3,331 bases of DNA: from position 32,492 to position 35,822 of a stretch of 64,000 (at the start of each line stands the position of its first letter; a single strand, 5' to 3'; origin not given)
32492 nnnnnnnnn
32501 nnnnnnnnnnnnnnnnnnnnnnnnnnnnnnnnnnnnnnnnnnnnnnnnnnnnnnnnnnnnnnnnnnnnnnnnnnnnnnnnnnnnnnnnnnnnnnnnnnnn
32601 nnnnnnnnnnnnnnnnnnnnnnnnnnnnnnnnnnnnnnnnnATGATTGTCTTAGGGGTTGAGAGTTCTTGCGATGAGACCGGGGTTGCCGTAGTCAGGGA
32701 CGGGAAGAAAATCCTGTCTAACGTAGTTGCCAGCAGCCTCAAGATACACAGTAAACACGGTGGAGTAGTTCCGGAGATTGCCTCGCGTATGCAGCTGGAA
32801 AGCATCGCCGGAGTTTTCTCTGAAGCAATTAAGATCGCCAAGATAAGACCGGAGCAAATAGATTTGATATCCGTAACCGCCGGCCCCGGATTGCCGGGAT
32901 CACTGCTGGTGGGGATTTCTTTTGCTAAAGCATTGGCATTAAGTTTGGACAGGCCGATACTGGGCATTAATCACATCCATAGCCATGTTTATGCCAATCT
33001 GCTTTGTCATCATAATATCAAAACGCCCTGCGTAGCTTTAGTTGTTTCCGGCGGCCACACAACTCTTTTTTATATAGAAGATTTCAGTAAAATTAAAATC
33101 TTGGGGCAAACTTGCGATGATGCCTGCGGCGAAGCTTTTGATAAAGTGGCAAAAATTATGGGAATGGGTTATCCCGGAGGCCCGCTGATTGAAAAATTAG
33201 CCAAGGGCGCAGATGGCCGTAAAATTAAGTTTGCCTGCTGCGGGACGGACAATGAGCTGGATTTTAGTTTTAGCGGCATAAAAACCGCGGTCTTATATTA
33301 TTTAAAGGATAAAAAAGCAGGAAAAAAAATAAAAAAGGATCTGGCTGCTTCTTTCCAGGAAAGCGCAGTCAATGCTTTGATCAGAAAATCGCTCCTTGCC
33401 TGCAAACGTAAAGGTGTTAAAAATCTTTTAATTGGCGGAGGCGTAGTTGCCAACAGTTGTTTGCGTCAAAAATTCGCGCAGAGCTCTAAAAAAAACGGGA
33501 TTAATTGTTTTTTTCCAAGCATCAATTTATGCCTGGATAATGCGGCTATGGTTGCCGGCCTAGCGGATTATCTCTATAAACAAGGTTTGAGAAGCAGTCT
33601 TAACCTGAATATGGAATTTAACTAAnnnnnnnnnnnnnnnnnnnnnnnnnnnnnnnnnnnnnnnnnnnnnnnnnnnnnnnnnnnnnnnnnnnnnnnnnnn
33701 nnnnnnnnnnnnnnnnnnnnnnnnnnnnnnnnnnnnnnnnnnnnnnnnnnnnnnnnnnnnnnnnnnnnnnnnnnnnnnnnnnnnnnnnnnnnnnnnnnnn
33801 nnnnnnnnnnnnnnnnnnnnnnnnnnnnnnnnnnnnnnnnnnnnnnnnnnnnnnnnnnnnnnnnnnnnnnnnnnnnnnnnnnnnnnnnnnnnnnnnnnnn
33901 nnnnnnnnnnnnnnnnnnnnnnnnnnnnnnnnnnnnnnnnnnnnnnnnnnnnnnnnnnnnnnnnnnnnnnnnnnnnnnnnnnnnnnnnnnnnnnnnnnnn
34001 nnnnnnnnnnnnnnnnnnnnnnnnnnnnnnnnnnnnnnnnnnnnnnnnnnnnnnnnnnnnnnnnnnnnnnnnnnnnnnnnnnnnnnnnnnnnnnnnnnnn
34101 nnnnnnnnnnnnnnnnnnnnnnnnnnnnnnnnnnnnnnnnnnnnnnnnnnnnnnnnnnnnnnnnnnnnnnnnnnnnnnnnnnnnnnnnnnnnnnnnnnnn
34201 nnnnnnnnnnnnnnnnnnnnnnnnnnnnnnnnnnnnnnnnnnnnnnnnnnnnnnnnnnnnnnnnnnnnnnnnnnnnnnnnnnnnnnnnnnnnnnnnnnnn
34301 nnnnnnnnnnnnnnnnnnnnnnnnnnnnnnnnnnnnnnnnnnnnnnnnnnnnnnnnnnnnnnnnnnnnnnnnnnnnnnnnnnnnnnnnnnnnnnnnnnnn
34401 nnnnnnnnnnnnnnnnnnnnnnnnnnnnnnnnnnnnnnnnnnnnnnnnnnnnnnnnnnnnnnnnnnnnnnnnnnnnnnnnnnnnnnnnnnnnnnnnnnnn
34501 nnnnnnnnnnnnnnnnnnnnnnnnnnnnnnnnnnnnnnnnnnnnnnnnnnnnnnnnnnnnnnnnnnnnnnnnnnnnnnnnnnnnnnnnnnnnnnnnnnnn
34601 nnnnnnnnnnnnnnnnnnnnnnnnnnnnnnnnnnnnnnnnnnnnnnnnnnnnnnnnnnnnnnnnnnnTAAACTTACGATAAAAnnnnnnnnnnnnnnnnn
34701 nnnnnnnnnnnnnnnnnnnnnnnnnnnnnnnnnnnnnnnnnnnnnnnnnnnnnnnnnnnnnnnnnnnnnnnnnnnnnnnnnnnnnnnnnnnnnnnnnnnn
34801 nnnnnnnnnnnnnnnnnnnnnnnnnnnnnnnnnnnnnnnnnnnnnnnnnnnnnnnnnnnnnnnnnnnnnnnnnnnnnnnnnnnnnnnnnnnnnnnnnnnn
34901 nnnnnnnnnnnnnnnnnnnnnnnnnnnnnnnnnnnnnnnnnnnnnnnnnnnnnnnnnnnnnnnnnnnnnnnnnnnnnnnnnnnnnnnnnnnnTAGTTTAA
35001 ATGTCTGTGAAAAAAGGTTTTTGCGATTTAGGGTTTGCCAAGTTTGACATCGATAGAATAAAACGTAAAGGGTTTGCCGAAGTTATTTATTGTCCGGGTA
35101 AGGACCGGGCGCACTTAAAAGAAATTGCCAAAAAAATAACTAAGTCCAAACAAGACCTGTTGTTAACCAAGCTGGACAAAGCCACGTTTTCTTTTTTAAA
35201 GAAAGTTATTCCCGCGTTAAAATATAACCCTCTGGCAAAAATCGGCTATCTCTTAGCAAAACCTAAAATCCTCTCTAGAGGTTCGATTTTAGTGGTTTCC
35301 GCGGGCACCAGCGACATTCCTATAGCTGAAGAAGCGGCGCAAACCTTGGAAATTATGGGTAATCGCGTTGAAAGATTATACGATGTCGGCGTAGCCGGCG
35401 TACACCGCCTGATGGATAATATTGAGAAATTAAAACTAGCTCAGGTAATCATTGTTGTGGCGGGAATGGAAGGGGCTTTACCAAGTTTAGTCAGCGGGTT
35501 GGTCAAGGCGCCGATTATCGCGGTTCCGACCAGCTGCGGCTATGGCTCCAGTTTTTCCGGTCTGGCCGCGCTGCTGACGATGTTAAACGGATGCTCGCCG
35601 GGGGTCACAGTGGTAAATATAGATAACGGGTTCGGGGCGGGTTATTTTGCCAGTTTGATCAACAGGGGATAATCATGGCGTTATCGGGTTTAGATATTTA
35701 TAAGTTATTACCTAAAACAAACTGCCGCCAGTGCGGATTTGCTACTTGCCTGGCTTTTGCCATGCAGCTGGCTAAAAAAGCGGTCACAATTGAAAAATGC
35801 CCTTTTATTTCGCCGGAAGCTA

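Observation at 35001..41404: Orphan corrinoid Fe-S protein module (acsC-RACo-cooC-acsD-acsE) without CODH/ACS catalytic genes, preceded by larB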

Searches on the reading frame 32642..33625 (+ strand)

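Call 4: search_protein_families(library=pfam, proteins=[window:32642-33625:+])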
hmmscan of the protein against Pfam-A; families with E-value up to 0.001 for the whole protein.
window:32642-33625:+ (327 aa): 2 families
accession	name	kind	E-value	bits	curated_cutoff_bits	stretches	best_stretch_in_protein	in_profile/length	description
PF00814.31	TsaD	-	8.3e-85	285.1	24.8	1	23-305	1-263/264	tRNA N6-adenosine threonylcarbamoyltransferase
PF22521.2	HypF_C_2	-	1e-07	32.4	27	1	182-295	122-229/241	Carbamoyltransferase, Kae1-like Domain, second subdomain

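Call 5: search_protein_families(library=ncbifam, proteins=[window:32642-33625:+])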
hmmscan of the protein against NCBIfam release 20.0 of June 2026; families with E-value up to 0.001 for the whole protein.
window:32642-33625:+ (327 aa): 6 families
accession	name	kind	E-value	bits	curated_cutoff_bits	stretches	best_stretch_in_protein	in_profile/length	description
TIGR03723.1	T6A_TsaD_YgjD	equivalog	9.4e-119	396.2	296.1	1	3-311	1-312/314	tRNA (adenosine(37)-N6)-threonylcarbamoyltransferase complex transferase subunit TsaD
TIGR00329.1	gcp_kae1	subfamily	7e-100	334.2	207.8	1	4-305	1-305/305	tRNA (adenosine(37)-N6)-threonylcarbamoyltransferase complex transferase subunit TsaD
TIGR03722.2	arch_KAE1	equivalog_domain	4.7e-57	193.5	375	1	3-318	1-303/323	KEOPS complex N(6)-L-threonylcarbamoyladenine synthase Kae1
NF007174.0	PRK09605.1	equivalog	1.2e-55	189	447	1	1-320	1-307/535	bifunctional N(6)-L-threonylcarbamoyladenine synthase/serine/threonine protein kinase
TIGR03725.1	T6A_YeaZ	equivalog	2.3e-10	40.8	69.3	1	3-118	1-100/212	tRNA (adenosine(37)-N6)-threonylcarbamoyltransferase complex dimerization subunit type 1 TsaB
TIGR00143.1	hypF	equivalog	7.2e-06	24.4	466.1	1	203-302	632-731/741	carbamoyltransferase HypF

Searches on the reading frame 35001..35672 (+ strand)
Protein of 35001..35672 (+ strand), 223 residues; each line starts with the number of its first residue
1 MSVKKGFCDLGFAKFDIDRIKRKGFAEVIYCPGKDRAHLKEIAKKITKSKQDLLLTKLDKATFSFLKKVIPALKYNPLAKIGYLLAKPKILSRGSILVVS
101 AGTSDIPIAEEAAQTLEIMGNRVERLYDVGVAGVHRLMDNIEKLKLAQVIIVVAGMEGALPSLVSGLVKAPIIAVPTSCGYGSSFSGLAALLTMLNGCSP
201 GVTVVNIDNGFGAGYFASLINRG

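Call 4: search_protein_families(library=pfam, proteins=[window:35001-35672:+])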
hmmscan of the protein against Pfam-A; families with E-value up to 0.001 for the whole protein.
window:35001-35672:+ (223 aa): 1 family
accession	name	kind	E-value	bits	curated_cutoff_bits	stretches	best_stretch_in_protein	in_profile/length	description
PF00731.26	AIRC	-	5.8e-16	58.8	30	1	96-220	2-126/148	AIR carboxylase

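Call 5: search_protein_families(library=ncbifam, proteins=[window:35001-35672:+])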
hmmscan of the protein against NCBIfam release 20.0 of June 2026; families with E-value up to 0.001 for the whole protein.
window:35001-35672:+ (223 aa): 2 families
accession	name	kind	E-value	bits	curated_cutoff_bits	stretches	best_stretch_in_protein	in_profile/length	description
NF033503.1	LarB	equivalog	1.6e-85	286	175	1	15-222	1-208/209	nickel pincer cofactor biosynthesis protein LarB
TIGR01162.1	purE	equivalog_domain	2.5e-10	40.1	149.6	1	98-218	3-123/156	5-(carboxyamino)imidazole ribonucleotide mutase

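Call 36: search_solved_structures(query=window:35001-35672:+, max_evalue=0.001, show_alignments=1)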
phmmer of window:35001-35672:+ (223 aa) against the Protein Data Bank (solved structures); distinct sequences matched with E-value up to 0.001: 5.
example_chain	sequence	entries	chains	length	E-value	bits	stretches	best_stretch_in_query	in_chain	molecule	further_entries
7mj0_A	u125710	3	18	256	1.1e-66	227.7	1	9-222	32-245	Pyridinium-3,5-biscarboxylic acid mononucleotide synthase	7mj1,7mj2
8soq_A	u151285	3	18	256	3.1e-66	226.3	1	9-222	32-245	Pyridinium-3,5-biscarboxylic acid mononucleotide synthase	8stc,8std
2ywx_A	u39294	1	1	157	1.7e-09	40.9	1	97-217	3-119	Phosphoribosylaminoimidazole carboxylase catalytic subunit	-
1o4v_A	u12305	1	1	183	4e-07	33.1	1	98-219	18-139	phosphoribosylaminoimidazole mutase PurE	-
5c5d_A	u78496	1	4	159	0.00035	23.6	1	95-204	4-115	phosphoribosylaminoimidazole carboxylase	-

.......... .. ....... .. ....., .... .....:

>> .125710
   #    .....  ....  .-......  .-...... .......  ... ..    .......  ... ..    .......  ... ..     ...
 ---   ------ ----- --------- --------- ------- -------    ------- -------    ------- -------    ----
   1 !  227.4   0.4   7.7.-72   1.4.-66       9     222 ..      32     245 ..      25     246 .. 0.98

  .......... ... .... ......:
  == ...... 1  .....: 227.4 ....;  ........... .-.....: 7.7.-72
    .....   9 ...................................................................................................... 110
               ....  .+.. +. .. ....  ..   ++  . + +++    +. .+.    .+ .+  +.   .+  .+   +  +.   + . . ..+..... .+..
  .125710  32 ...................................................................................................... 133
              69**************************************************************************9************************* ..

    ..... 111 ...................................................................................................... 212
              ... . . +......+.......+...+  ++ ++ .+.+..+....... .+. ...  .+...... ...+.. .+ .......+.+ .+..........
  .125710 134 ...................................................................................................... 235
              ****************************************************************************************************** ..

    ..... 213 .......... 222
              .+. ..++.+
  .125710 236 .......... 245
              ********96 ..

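Call 46: list_cluster_members(proteins=[P0516, window:35001-35672:+, window:37006-38931:+, window:38932-39684:+, window:39669-40604:+, window:40607-41404:+, P0544, P0249, P0484, P0441])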
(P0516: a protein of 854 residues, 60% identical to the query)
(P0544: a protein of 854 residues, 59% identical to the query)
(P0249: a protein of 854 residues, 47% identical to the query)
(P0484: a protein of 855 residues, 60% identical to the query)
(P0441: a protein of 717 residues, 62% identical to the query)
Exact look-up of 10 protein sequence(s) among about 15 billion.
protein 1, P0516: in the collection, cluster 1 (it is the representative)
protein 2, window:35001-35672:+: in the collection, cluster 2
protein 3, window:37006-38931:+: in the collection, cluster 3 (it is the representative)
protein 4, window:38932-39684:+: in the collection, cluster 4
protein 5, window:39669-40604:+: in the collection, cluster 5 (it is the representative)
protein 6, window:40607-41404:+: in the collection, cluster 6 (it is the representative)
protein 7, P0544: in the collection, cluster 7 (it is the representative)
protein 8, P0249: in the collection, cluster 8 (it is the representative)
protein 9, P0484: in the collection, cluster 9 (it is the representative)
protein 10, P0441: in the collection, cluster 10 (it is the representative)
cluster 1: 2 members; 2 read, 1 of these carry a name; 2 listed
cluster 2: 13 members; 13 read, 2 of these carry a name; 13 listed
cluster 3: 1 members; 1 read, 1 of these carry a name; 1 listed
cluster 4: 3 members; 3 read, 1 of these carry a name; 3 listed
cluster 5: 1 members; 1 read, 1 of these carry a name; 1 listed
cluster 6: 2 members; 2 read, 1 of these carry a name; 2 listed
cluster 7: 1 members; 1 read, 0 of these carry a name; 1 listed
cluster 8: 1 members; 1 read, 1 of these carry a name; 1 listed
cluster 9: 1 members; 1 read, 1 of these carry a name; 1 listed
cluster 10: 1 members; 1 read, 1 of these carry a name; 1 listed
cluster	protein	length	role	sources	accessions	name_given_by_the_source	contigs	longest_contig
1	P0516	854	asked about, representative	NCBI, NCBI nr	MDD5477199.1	MAG: acetyl-CoA decarbonylase/synthase complex subunit alpha/beta [Candidatus ... | acetyl-CoA decarbonylase/synthase complex subunit alpha/beta [Candidatus Omnitrophota ...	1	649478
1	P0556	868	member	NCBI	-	-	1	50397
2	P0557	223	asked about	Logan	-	-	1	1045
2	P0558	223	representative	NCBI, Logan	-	-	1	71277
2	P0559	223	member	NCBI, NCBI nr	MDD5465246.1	MAG: nickel pincer cofactor biosynthesis protein LarB [Candidatus Omnitrophica bacterium] | nickel pincer cofactor biosynthesis protein LarB [Candidatus Omnitrophota bacterium]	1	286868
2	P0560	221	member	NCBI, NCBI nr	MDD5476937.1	MAG: nickel pincer cofactor biosynthesis protein LarB [Candidatus Omnitrophica bacterium] | nickel pincer cofactor biosynthesis protein LarB [Candidatus Omnitrophota bacterium]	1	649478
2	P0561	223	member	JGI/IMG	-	-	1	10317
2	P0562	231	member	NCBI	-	-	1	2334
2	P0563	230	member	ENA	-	-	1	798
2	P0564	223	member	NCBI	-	-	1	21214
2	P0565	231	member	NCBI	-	-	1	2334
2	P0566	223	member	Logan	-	-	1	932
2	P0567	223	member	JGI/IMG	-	-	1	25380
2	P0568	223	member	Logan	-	-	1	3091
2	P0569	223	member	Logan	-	-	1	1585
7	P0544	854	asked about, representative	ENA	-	-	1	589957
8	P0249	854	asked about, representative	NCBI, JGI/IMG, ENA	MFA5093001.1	MAG: acetyl-CoA decarbonylase/synthase complex subunit alpha/beta [Candidatus ...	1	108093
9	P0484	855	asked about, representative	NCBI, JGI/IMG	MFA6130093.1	MAG: acetyl-CoA decarbonylase/synthase complex subunit alpha/beta [Candidatus ... | acetyl-CoA synthase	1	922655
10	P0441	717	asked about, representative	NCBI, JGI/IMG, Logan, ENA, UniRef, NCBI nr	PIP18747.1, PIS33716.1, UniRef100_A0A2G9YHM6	MAG: CO dehydrogenase/CO-methylating acetyl-CoA synthase complex subunit beta [Candidatus ... | CO-methylating acetyl-CoA synthase n=1 Tax=Candidatus Sherwoodlollariibacterium ...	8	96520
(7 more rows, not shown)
